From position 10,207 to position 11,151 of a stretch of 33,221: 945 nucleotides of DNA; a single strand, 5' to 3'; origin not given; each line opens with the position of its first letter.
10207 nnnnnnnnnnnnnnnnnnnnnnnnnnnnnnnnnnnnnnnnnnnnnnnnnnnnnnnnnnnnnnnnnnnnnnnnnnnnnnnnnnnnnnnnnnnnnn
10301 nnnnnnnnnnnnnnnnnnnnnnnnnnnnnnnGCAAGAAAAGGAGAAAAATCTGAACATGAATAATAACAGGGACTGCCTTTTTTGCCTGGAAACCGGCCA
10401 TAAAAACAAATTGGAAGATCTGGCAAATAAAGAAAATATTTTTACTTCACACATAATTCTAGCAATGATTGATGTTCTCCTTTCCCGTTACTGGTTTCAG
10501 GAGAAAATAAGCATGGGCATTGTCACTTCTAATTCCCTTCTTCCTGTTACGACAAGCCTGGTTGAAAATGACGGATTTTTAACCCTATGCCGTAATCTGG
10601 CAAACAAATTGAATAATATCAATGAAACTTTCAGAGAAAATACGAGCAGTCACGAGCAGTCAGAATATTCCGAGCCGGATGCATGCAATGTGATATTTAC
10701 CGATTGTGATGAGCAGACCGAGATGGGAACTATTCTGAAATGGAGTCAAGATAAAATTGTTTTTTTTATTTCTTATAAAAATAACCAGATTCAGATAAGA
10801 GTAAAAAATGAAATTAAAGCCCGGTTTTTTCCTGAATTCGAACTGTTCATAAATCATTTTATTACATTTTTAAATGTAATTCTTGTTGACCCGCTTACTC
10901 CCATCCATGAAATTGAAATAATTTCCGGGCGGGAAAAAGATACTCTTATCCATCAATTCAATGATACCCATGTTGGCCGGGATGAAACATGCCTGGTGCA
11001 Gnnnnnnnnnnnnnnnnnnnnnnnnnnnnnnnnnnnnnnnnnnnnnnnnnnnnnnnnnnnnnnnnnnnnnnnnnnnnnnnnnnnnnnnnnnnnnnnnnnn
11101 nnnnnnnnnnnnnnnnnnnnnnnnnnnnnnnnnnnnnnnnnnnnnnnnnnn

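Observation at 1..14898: AT-rich 14.5-kb island bracketed by a duplicated AraC-gene 3' end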

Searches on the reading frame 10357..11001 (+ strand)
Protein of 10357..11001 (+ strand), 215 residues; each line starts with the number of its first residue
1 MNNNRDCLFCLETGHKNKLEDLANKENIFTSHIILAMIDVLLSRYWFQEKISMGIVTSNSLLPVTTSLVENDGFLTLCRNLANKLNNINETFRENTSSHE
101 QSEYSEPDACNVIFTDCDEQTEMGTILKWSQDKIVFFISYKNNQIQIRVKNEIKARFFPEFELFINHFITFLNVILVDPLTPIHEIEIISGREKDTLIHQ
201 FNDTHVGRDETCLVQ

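Call 49: search_solved_structures(query=window:10357-11001:+, max_evalue=1)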
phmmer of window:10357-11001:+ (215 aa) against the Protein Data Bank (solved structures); distinct sequences matched with E-value up to 1: 1.
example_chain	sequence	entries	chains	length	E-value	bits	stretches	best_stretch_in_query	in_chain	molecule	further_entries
8hlk_A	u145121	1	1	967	0.049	16.8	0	16-59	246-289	Microcystin synthetase B (Fragment)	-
